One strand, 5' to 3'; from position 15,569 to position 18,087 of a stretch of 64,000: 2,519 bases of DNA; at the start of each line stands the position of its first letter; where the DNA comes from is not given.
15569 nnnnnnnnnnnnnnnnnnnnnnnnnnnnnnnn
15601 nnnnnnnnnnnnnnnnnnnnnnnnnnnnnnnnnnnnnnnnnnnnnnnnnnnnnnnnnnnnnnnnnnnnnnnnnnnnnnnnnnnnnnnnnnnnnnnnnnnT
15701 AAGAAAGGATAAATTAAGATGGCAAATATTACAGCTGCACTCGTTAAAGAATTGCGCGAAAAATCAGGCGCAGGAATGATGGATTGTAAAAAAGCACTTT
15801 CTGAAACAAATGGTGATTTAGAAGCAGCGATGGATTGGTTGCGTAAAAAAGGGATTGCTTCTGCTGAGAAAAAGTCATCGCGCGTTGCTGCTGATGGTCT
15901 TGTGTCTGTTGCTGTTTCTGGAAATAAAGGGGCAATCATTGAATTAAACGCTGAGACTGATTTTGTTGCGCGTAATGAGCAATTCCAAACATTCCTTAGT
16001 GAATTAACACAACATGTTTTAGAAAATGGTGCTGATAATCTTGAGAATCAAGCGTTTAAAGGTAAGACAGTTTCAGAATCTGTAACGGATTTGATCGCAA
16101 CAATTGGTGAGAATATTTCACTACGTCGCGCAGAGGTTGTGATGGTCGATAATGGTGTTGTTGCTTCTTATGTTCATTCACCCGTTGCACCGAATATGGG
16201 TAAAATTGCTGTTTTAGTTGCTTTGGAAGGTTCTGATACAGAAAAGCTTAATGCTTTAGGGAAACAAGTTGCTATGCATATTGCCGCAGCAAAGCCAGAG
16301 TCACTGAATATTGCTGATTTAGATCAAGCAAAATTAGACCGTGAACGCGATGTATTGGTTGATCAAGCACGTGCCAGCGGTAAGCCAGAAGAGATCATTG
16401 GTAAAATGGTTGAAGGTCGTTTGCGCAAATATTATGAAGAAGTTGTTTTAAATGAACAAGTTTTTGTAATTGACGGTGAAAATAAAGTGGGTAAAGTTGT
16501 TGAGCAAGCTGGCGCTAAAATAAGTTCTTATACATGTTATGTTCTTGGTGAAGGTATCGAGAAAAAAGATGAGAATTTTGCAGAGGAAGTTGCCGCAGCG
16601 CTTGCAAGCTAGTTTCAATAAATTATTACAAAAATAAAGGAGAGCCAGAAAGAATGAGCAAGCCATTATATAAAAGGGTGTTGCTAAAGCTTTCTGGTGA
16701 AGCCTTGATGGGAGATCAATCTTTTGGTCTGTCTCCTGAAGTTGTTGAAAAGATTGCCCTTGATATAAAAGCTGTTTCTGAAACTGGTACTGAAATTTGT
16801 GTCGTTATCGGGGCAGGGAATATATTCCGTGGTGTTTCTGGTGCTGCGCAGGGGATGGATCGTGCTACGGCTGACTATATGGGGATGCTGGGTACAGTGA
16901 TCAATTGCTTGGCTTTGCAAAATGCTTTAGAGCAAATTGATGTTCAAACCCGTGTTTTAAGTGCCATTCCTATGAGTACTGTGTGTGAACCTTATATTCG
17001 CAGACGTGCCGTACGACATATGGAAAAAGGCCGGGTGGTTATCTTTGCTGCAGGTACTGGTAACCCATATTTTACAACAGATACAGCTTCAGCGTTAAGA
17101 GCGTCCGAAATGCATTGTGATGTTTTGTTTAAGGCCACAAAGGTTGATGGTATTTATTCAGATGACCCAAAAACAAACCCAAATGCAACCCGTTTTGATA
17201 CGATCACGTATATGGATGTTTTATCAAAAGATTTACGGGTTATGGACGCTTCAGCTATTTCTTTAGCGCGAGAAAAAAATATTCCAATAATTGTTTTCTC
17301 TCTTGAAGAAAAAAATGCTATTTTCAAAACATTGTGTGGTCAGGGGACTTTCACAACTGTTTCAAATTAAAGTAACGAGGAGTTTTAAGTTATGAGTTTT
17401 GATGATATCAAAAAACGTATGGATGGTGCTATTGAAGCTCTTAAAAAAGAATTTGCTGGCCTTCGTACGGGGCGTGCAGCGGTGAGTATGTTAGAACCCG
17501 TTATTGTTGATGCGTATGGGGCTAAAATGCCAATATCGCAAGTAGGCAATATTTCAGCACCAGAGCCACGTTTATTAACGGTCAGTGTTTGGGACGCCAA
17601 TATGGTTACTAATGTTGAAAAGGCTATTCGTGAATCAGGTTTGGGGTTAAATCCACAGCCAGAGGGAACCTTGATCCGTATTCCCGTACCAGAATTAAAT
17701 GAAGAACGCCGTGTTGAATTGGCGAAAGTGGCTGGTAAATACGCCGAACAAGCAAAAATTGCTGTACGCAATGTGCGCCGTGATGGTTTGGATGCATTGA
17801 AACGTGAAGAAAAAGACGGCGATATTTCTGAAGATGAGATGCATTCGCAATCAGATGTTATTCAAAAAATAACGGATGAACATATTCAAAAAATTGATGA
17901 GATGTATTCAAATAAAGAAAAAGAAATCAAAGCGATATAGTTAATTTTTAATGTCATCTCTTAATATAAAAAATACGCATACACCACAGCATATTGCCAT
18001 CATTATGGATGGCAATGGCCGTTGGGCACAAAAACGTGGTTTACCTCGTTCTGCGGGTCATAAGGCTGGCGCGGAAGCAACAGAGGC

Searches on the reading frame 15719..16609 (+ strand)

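Call 83: search_protein_families(library=pfam, proteins=[window:15719-16609:+], max_evalue=1e-15)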
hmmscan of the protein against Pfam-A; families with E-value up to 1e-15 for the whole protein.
window:15719-16609:+ (297 aa): 1 family
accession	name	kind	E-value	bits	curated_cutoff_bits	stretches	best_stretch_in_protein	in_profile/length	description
PF00889.24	EF_TS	-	8.7e-67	225.1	27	1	71-278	1-204/204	Elongation factor TS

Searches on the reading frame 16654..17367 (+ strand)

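Call 83: search_protein_families(library=pfam, proteins=[window:16654-17367:+], max_evalue=1e-15)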
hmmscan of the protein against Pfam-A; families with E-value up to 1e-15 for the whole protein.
window:16654-17367:+ (238 aa): 1 family
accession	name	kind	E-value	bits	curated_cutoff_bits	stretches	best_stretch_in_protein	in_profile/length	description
PF00696.33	AA_kinase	-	1e-35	124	24.9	1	7-216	1-234/234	Amino acid kinase family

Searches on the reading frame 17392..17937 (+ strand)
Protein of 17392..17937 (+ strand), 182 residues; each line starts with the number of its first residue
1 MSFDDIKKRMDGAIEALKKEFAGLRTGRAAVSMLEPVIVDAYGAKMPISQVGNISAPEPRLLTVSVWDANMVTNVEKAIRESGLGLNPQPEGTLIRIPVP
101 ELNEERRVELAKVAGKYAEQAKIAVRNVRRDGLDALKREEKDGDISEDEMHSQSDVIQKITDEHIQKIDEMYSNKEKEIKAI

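Call 83: search_protein_families(library=pfam, proteins=[window:17392-17937:+], max_evalue=1e-15)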
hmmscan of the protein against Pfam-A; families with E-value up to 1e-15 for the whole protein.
window:17392-17937:+ (182 aa): 1 family
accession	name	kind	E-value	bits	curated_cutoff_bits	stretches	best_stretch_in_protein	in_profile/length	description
PF01765.24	RRF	-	6.1e-63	212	29.7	1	17-179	1-163/164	Ribosome recycling factor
